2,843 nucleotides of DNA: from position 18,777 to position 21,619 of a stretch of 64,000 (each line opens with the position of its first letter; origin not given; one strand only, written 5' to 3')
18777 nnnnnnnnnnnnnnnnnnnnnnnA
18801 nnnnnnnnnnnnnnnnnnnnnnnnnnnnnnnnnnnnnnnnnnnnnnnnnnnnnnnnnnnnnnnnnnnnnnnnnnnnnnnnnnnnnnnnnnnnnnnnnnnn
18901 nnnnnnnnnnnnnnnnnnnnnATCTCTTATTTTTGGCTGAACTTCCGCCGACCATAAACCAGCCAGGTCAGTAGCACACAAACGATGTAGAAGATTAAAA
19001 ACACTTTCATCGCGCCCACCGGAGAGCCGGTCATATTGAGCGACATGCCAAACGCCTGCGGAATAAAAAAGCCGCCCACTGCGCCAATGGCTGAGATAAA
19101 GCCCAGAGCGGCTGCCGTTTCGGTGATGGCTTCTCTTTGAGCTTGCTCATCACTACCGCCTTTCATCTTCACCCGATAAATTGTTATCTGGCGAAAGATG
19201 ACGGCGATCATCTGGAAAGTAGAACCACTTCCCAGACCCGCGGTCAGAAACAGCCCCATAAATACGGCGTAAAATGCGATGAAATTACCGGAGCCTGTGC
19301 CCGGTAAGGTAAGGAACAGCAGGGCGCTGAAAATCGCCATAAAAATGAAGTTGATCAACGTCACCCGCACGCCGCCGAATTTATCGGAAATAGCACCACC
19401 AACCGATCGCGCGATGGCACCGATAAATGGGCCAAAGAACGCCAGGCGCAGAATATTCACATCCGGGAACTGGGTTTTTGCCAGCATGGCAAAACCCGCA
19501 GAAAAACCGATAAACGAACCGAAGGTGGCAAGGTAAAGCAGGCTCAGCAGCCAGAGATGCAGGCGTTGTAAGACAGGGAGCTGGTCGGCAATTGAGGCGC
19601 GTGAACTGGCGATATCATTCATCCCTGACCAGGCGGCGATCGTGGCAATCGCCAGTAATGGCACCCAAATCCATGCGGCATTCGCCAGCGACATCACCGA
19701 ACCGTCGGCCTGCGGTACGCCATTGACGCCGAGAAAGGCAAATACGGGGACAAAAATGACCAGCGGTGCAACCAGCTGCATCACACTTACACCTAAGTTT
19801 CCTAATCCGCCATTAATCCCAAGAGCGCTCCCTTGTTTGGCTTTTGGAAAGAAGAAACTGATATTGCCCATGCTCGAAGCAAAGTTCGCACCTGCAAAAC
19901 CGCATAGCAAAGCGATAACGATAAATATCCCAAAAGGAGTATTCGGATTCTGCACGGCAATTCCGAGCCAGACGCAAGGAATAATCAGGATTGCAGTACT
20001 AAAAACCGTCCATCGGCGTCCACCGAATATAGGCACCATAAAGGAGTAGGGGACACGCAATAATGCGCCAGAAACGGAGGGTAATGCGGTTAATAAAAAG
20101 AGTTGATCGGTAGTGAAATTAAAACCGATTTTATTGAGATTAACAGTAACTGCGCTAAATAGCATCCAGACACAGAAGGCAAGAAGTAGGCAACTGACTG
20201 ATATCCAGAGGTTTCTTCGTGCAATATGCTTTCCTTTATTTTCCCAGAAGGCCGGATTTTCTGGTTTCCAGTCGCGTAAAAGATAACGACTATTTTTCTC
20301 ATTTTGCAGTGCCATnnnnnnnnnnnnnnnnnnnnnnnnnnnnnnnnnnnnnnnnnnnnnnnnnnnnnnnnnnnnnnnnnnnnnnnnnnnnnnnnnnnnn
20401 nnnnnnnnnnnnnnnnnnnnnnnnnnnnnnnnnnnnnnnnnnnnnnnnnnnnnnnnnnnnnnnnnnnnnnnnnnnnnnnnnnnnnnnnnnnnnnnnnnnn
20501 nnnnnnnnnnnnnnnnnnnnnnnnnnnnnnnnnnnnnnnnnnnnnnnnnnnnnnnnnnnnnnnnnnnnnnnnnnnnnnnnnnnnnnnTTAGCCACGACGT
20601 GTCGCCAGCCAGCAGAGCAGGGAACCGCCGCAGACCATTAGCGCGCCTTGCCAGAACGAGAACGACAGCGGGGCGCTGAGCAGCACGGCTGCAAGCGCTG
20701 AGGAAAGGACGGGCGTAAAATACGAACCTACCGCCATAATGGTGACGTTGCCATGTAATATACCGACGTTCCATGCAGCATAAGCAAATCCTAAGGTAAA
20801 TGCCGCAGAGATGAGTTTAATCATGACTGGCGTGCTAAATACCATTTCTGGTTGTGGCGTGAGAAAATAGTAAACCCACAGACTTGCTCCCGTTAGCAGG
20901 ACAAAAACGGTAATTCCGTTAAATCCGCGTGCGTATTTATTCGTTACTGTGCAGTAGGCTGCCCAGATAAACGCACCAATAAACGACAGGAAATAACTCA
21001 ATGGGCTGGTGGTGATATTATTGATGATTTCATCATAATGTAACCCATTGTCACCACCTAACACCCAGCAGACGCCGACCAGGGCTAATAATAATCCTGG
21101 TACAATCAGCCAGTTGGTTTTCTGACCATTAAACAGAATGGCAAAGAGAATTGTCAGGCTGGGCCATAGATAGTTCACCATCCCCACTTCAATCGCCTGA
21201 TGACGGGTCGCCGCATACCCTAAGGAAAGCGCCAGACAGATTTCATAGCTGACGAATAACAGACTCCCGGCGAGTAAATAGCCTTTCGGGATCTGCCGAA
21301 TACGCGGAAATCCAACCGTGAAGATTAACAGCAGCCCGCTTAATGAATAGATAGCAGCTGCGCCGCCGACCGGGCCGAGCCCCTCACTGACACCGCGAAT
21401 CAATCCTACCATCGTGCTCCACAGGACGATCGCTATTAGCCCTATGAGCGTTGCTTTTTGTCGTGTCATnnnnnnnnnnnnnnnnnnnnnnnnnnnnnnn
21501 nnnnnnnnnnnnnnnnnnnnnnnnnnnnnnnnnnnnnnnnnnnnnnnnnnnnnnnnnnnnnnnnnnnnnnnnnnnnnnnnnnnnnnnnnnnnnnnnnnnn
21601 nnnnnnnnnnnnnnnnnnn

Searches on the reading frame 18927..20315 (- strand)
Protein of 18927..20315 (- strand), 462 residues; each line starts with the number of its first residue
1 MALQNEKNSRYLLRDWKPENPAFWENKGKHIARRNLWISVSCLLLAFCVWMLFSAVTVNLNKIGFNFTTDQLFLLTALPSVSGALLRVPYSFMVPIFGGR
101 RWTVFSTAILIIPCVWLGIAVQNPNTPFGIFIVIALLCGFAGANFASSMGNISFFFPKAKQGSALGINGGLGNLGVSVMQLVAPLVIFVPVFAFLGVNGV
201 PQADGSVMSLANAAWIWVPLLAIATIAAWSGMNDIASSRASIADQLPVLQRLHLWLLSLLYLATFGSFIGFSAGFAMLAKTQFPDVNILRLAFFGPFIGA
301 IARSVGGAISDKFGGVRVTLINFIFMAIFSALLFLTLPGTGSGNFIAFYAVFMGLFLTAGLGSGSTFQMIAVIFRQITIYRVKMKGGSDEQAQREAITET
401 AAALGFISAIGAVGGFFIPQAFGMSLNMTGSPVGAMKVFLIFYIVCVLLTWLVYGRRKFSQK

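Call 4: search_protein_families(library=ncbifam, proteins=[window:18927-20315:-])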
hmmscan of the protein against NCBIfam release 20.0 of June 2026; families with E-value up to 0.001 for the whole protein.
window:18927-20315:- (462 aa): 2 families
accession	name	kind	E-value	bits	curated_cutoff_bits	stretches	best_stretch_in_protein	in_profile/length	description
NF011608.0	PRK15034.1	subfamily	0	1020.1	836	1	1-462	1-462/462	nitrate/nitrite transporter NarU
TIGR00886.1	2A0108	subfamily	8.7e-102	340.9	311.7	1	34-415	1-368/368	NarK family nitrate/nitrite MFS transporter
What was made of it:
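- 18927..20315 (-): narU, nitrate/nitrite transporter; first gene of narUZYWV. NCBIfam NF011608, 1020 bits (call 4).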

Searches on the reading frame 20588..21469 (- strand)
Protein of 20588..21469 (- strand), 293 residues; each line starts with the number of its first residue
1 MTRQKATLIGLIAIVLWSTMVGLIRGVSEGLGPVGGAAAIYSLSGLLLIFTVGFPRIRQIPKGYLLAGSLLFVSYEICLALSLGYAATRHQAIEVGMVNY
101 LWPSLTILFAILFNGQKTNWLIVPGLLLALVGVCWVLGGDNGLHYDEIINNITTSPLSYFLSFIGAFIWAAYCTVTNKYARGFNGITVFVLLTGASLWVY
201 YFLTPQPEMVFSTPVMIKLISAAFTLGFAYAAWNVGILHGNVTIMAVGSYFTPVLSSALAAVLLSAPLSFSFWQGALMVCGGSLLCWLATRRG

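Call 4: search_protein_families(library=ncbifam, proteins=[window:20588-21469:-])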
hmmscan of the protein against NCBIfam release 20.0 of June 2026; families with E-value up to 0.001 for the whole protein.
window:20588-21469:- (293 aa): 3 families
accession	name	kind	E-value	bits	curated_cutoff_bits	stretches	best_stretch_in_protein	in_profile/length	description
NF008676.0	PRK11689.1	equivalog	1.8e-141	470.5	194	1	1-292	2-293/297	aromatic amino acid DMT transporter YddG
NF050091.1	ArAmAcExpYddG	equivalog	1.4e-25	90.4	300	1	1-285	1-281/285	aromatic amino acid exporter YddG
TIGR00950.1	2A78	equivalog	5e-06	26.1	230.2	1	44-284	28-264/264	carboxylate/amino acid/amine transporter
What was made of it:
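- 20588..21469 (-): yddG, aromatic amino acid exporter (DMT family). NCBIfam NF008676, 470 bits (call 4).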

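Call 15: find_related_loci(query=window:20588-21469:-, collection=genome_contigs, flank=8000)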
Query window:20588-21469:- (293 aa) in genome_contigs; peptide patterns used: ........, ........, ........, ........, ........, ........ (x = any residue, [..] = any of these).
157 stretches matched a pattern; 106 encode a relative of the query (tblastn E <= 1e-3); the best 80 are kept; 80 distinct loci.
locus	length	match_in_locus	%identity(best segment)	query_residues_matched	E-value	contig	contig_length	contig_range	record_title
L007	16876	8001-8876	98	1-292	0e+0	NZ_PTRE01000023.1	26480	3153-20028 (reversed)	Escherichia sp. MOD1-EC7003 MOD1-EC7003_23_length_26480_cov_113, whole genome shotgun sequence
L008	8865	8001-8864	99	1-288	0e+0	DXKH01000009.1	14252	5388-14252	MAG TPA_asm: Citrobacter sp. isolate HRGM_Genome_0066 HRGM_Genome_0066_9, whole genome shotgun sequence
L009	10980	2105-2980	96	1-292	0e+0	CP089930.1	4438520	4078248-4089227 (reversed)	Escherichia coli strain E69 chromosome, complete genome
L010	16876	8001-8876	96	1-292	2e-180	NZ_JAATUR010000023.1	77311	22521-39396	Escherichia coli strain SCPM-O-B-8794 23length=77311, whole genome shotgun sequence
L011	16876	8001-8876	90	1-292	9e-174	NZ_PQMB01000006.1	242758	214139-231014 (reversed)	Citrobacter amalonaticus strain S646 scaffold6.1, whole genome shotgun sequence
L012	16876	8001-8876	89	1-292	2e-170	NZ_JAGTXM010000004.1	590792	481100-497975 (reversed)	Citrobacter amalonaticus strain ku-bf3 scaffold_3, whole genome shotgun sequence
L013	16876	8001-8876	88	1-292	4e-170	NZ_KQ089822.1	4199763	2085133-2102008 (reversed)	Citrobacter sp. MGH106 aetzL-supercont1.1, whole genome shotgun sequence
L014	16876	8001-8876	90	1-292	4e-170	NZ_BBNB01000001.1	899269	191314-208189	Citrobacter sedlakii NBRC 105722, whole genome shotgun sequence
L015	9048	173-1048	87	1-292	4e-169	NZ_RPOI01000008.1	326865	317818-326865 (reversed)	Citrobacter youngae strain CCUG 30791 citrobacter_youngae_CCUG30791T_0000008, whole genome shotgun sequence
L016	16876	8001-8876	87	1-292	9e-169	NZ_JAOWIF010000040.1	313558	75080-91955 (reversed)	Citrobacter sp. Cu233 233, whole genome shotgun sequence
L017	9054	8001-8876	86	1-292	1e-168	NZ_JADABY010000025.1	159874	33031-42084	Citrobacter sp. Res13-Sevr-PEB04-36 seq_tig25, whole genome shotgun sequence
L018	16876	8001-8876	87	1-292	3e-168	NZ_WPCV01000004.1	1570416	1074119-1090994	Citrobacter sp. On2M On2M_4, whole genome shotgun sequence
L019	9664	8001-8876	86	1-292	1e-168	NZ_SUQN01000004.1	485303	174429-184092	Citrobacter gillenii strain UMG736 UMG736_4, whole genome shotgun sequence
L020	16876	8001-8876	88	1-292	4e-168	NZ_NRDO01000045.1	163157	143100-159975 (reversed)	Citrobacter sp. NCU1 contig_45, whole genome shotgun sequence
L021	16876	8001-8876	86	1-292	3e-167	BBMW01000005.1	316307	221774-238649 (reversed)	Citrobacter werkmanii NBRC 105721 DNA, contig: CIWKM05, whole genome shotgun sequence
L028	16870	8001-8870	86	1-290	7e-153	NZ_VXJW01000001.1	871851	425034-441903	Salmonella enterica subsp. arizonae strain CCUG 6322T contig_0000001, whole genome shotgun sequence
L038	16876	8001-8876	86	1-292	7e-167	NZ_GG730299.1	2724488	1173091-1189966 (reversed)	Citrobacter youngae ATCC 29220 Scfld0, whole genome shotgun sequence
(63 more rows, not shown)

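Call 22: search_protein_families(library=ncbifam, proteins=[L038:9341-10420:+, L038:10945-12432:-, L038:12547-13128:+, L007:9028-9873:-, L007:10108-11658:+, L007:11781-12842:-, L007:13084-15186:+, L028:9373-10491:+])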
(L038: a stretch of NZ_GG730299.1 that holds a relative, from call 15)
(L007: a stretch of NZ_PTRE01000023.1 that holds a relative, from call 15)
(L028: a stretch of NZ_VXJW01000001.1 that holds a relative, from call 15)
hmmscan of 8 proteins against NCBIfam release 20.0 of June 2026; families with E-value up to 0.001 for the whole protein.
L038:9341-10420:+ (359 aa): 3 families
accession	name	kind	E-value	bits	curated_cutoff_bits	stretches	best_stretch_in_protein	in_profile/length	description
NF007841.0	PRK10554.1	subfamily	4.3e-161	536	484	1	1-359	1-368/368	porin OmpC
NF007544.0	PRK10159.1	equivalog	2.3e-153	510.5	599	1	1-359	1-351/351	phosphoporin PhoE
NF007446.0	PRK10002.1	equivalog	6.6e-148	492.8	583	1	1-359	2-362/362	porin OmpF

L038:10945-12432:- (495 aa): 38 families (the best 25 are shown)
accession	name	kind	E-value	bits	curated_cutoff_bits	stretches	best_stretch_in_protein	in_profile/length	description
NF011571.1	PRK14995.1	subfamily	5.2e-266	883.1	701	1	1-492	1-492/493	SmvA family efflux MFS transporter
NF033896.2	MFS_LfrA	equivalog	1.6e-89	300.8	825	1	3-481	17-492/504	efflux MFS transporter LfrA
NF012169.0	qepA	equivalog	2.3e-78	264.1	1075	1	3-487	18-499/511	fluoroquinolone efflux MFS transporter QepA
NF000089.1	qac_MFS_AB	exception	2.9e-73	247.4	900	1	3-413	16-427/514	QacA/B family quaternary ammonium compound efflux MFS transporter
TIGR00711.1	efflux_EmrB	subfamily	4.5e-54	184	230.2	1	7-482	4-479/485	DHA2 family efflux MFS transporter permease subunit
NF000025.1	MFS_efflux_tcmA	exception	3.5e-41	141.5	999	1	3-482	23-509/538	tetracenomycin C efflux MFS transporter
NF012180.1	tet_MFS_43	exception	4.7e-39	134.7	999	1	4-414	19-430/484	tetracycline efflux MFS transporter Tet(43)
NF000031.1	MFS_efflux_LmrA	exception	2.6e-38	131.9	850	1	4-407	29-433/484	lincomycin efflux MFS transporter Lmr(A)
NF000391.1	EmrB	exception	1.5e-34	119.6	925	1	5-413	11-420/501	multidrug efflux MFS transporter permease subunit EmrB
NF007799.0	PRK10504.1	subfamily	1.5e-27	96.6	426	1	7-412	11-414/471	multidrug transporter subunit MdtD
NF040895.2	MFS_effux_SdrM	equivalog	1.1e-21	77.5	550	1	3-307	3-302/441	multidrug efflux MFS transporter SdrM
NF000218.1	FexA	exception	3.7e-20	72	900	1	8-417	23-435/475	chloramphenicol/florfenicol efflux MFS transporter FexA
NF012175.1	tet_MFS_L_K_45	equivalog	1.3e-19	70.3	650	1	10-416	5-399/444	Tet(L)/Tet(K)/Tet(45) family tetracycline efflux MFS transporter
NF000060.1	MFS_efflux_LmrB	exception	1.2e-18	67.2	800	1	20-391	31-403/479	lincomycin efflux MFS transporter Lmr(B)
NF012185.0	tet_MFS_L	exception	2.6e-18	66.2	925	1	9-420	18-417/457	tetracycline efflux MFS transporter Tet(L)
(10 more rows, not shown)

L038:12547-13128:+ (193 aa): 14 families
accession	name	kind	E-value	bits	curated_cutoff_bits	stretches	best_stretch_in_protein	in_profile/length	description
NF011572.0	PRK14996.1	equivalog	2.5e-100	334.1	144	1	2-192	1-191/192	TetR family transcriptional regulator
NF041196.1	ScbR_bind_reg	equivalog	1.8e-11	44.6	150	1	11-187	8-182/191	ScbR family autoregulator-binding transcription factor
TIGR03384.1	betaine_BetI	equivalog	1.9e-09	37.5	201.3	1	7-89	6-90/189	choline-binding transcriptional repressor BetI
NF001978.0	PRK00767.1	equivalog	2.9e-08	33.7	118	1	10-89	10-92/197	transcriptional regulator BetI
NF053878.1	FATransRegFadRBac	equivalog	3.3e-07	30.3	200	1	9-148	3-145/190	fatty acid metabolism transcriptional regulator FadR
NF033703.1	transcr_KstR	equivalog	1.9e-06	27.6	280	1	8-88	6-88/185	cholesterol catabolism transcriptional regulator KstR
NF037937.1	septum_RefZ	equivalog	7.7e-06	25.9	180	1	11-64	1-54/195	forespore capture DNA-binding protein RefZ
NF053731.1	TransRegFasRMycb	equivalog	1.8e-05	24.7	330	1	4-69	6-71/199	HTH-type transcriptional activator FasR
NF051852.1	efflux_TF_MtrR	exception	2.1e-05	24.4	280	1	10-67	11-68/205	multidrug efflux system transcriptional repressor MtrR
NF051457.1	acryl_TF_AcuR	equivalog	5.8e-05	22.5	247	1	8-149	16-165/204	acrylate utilization transcriptional regulator AcuR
NF053516.1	TranRepPrsAVib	equivalog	9.3e-05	22.3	300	1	6-69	3-66/208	TetR family transcriptional repressor PsrA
NF050111.1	TransRegSACE7040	equivalog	0.00011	22.2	250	1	9-75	1-69/186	SACE_7040 family transcriptional regulator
NF007949.0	PRK10668.1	equivalog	0.00035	20.1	271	1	8-60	10-62/216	multidrug efflux transporter transcriptional repressor AcrR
NF058643.1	TranRegCurRPseudo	equivalog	0.00075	19.2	300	0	8-62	6-59/193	TetR family transcriptional repressor CurR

L007:9028-9873:- (281 aa): 1 family
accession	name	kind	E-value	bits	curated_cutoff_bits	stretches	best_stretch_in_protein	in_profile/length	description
NF011621.0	PRK15047.1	equivalog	9.7e-185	612.3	493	1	1-281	1-281/281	N-hydroxyarylamine O-acetyltransferase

L007:10108-11658:+ (516 aa): 22 families
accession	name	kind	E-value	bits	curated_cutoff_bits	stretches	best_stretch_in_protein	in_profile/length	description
NF011623.0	PRK15049.1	equivalog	0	1139.4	773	1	18-516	1-499/499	L-asparagine permease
NF008272.0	PRK11049.1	equivalog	2.1e-108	363.4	732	1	36-490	12-465/470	D-serine/D-alanine/glycine transporter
NF007876.0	PRK10580.1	equivalog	5e-107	358.6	736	1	44-492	8-453/457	proline-specific permease ProY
NF047867.1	AA_transp_ThrP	exception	9.4e-103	344.6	850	1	39-461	4-425/461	bifunctional threonine/serine APC transporter ThrP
NF008016.0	PRK10746.1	equivalog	3.1e-101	339.7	799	1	40-461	5-425/461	amino acid permease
NF007594.0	PRK10238.1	equivalog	1e-99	334.5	848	1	39-489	6-450/456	aromatic amino acid transporter AroP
TIGR01773.1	GABAperm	equivalog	2.1e-99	333.3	678.1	1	46-481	13-444/452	GABA permease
NF007602.0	PRK10249.1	equivalog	2.2e-96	323.6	851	1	39-482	15-452/458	phenylalanine transporter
NF008484.0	PRK11387.1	equivalog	1.9e-80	271.1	716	1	39-475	8-446/471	S-methylmethionine permease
TIGR00913.1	2A0310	subfamily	3.5e-79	266.8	578.7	1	45-459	2-431/480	amino acid permease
NF007566.0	PRK10197.1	equivalog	1.4e-74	251.6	871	1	46-476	13-441/466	GABA permease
NF008094.0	PRK10836.1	subfamily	7.2e-72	242.7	735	1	39-485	9-467/489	amino acid permease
TIGR00909.1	2A0306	subfamily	2.3e-37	128.9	556.8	1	45-455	3-405/429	amino acid transporter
NF053761.1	BrChAATpBcaP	equivalog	1.5e-26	93.5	690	1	39-456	16-428/460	branched-chain amino acid transporter BcaP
TIGR00906.1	2A0303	subfamily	2.5e-23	82.3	681.7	1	44-422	30-428/602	cationic amino acid transport permease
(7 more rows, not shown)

L007:11781-12842:- (353 aa): 10 families
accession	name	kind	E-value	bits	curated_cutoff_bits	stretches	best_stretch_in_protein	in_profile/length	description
NF052280.1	7_blade_YncE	equivalog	2e-169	562.7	400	1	16-353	2-338/338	7-bladed beta-propeller protein YncE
TIGR03866.1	PQQ_ABC_repeats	subfamily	3.7e-18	65.6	287.3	2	283-336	10-63/310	PQQ-dependent catabolism-associated beta-propeller protein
NF052340.1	hydrazine_beta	equivalog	2.2e-12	46.7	560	1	220-332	24-135/372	hydrazine synthase subunit beta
TIGR02276.1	beta_rpt_yvtn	repeat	9.2e-10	38.3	27.85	1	284-321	4-41/42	beta-propeller repeat protein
NF052342.1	hydrazine_BC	exception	5.6e-06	24.8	1250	1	231-332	41-141/690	hydrazine synthase subunit beta-gamma fusion subunit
NF041516.1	PA2928_fam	subfamily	1.4e-05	24.6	70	0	91-223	49-181/376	PA2928 family protein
NF038015.2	AztD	exception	1.6e-05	23.9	400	0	288-331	1-43/356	zinc metallochaperone AztD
NF053768.1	CIS12_fam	equivalog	3e-05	22.9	860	1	173-336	30-190/715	CIS12 family contractile injection system protein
NF052460.1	L-NosZ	equivalog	0.00017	20.2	700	1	186-331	133-274/480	clade III lactonase-type nitrous-oxide reductase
TIGR03907.1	QH_beta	equivalog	0.00088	18.5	223.2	0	288-331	5-50/338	quinohemoprotein amine dehydrogenase subunit beta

L007:13084-15186:+ (700 aa): 26 families (the best 25 are shown)
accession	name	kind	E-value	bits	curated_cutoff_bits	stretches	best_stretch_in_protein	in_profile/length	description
NF041535.1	TonB_rec_PqqU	equivalog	0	1304.4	1200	1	30-700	2-676/676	TonB-dependent receptor PqqU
TIGR01783.1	TonB-siderophor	subfamily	8.6e-64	216.3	223.5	1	42-695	1-647/649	TonB-dependent siderophore receptor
TIGR01785.1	TonB-hemin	subfamily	6.5e-42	143.8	316.85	1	27-697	2-677/677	TonB-dependent heme/hemoglobin receptor family protein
TIGR01786.1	TonB-hemlactrns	subfamily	6.1e-36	124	323.75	1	28-696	2-718/719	TonB-dependent hemoglobin/transferrin/lactoferrin family receptor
TIGR01779.1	TonB-B12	equivalog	5.6e-30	104.5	599.7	2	9-232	11-224/614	TonB-dependent vitamin B12 receptor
NF041676.1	FecA_OM_dicitr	equivalog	1e-24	86.5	1100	1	41-680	130-758/773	TonB-dependent Fe(3+) dicitrate receptor FecA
NF007465.0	PRK10044.1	equivalog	2.2e-20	72.5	803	2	400-672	447-705/726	ferrichrome porin FhuA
NF010010.0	PRK13483.1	equivalog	4.3e-19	67.9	927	2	24-159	31-165/660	ligand-gated channel protein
NF007349.0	PRK09840.1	equivalog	4.4e-19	67.9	686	1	450-689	519-752/760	catecholate siderophore receptor Fiu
NF049944.1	TonB_dep_PUIUD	equivalog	1.8e-18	66.3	850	2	379-667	378-665/686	TonB-dependent receptor, PUIUD motif-type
NF010012.0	PRK13486.1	equivalog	2.3e-18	65.9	924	2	1-158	1-159/696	TonB-dependent receptor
NF007478.2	PRK10064.1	equivalog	2.3e-18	65.8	745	1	13-158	16-159/663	catecholate siderophore receptor CirA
NF049946.1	TonB_dep_CU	exception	4.3e-17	61.7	700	1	108-667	117-661/683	TonB-dependent receptor, CU motif-type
NF007926.1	PRK10641.1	equivalog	7.7e-17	61.1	836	1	14-192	11-187/617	TonB-dependent vitamin B12 receptor BtuB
NF010651.0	PRK14050.1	equivalog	1.4e-16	59.8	884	2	399-670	454-707/730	TonB-dependent siderophore receptor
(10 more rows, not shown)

L028:9373-10491:+ (372 aa): 3 families
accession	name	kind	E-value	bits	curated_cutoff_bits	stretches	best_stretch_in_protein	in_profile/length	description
NF007841.0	PRK10554.1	subfamily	7.9e-163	541.7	484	1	14-372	1-368/368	porin OmpC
NF007544.0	PRK10159.1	equivalog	6e-155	515.7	599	1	14-372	1-351/351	phosphoporin PhoE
NF007446.0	PRK10002.1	equivalog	7.2e-154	512.4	583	1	14-372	2-362/362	porin OmpF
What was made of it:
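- The Citrobacter spacer holds smvA and smvR (call 22).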

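Call 40: find_encoding_contigs(protein=L009:2105-2980:+, flank=3000, max_places=6)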
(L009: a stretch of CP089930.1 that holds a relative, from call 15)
Protein L009:2105-2980:+ (292 aa): no gene with exactly this product is on record in the collection.

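Call 41: find_encoding_contigs(protein=L010:8001-8876:+, flank=3000, max_places=6)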
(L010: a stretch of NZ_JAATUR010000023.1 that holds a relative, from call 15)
Protein L010:8001-8876:+ (292 aa): no gene with exactly this product is on record in the collection.
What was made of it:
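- Tried and rejected: The first attempt failed because the ORF was one codon short (calls 40, 41).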

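Call 43: find_encoding_contigs(protein=L009:2105-2983:+, flank=3000, max_places=5)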
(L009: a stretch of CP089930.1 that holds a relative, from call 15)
Protein L009:2105-2983:+ (293 aa): 5 contigs read that carry it; 3 places shown.
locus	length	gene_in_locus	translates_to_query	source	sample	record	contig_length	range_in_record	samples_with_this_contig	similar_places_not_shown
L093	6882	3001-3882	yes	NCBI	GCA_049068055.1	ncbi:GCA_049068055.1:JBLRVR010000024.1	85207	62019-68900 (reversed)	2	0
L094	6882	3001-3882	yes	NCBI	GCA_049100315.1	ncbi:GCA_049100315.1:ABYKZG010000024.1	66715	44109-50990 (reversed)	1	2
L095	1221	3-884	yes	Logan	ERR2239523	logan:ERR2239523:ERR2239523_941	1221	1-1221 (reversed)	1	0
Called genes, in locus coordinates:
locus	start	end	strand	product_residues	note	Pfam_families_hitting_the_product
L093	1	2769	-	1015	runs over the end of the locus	-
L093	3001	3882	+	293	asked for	PF00892:EamA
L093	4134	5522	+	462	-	PF07690:MFS_1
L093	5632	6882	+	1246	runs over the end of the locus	PF14710:Nitr_red_alph_N, PF00384:Molybdopterin, PF28599:NarG_dom_V, PF01568:Molydop_binding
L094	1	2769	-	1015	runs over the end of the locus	-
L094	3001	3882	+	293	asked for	PF00892:EamA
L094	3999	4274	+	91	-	PF03811:Zn_ribbon_InsA, PF12759:HTH_Tnp_IS1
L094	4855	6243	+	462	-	PF07690:MFS_1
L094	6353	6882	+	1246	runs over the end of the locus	PF14710:Nitr_red_alph_N, PF00384:Molybdopterin, PF28599:NarG_dom_V, PF01568:Molydop_binding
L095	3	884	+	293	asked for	PF00892:EamA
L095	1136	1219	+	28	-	?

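Call 44: find_encoding_contigs(protein=L010:8001-8879:+, flank=3000, max_places=5)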
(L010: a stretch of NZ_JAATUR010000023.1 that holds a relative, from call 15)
Protein L010:8001-8879:+ (293 aa): 13 contigs read that carry it; 5 places shown.
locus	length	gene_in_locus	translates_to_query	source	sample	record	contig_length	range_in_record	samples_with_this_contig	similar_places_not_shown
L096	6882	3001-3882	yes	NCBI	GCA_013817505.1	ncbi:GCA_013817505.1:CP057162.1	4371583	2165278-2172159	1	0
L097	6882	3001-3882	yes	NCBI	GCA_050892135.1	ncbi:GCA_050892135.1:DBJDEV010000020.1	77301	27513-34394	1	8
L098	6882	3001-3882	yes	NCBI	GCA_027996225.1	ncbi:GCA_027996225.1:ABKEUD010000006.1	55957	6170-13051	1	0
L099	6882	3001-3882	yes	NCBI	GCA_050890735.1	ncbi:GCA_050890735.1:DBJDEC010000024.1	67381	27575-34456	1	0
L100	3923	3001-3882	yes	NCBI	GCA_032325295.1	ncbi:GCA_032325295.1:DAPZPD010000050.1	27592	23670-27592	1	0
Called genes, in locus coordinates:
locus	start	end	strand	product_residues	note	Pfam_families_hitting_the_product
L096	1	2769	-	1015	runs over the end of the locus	-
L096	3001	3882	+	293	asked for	PF00892:EamA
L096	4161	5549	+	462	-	PF07690:MFS_1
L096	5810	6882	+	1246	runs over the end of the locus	PF14710:Nitr_red_alph_N, PF00384:Molybdopterin, PF28599:NarG_dom_V, PF01568:Molydop_binding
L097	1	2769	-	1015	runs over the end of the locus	-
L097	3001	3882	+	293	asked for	PF00892:EamA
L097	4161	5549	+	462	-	PF07690:MFS_1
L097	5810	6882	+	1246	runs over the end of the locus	PF14710:Nitr_red_alph_N, PF00384:Molybdopterin, PF28599:NarG_dom_V, PF01568:Molydop_binding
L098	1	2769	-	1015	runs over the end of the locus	-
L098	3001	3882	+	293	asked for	PF00892:EamA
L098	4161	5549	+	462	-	PF07690:MFS_1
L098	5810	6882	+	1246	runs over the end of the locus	PF14710:Nitr_red_alph_N, PF00384:Molybdopterin, PF28599:NarG_dom_V, PF01568:Molydop_binding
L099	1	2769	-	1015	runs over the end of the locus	-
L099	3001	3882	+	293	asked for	PF00892:EamA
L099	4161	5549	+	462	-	PF07690:MFS_1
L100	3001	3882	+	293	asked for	PF00892:EamA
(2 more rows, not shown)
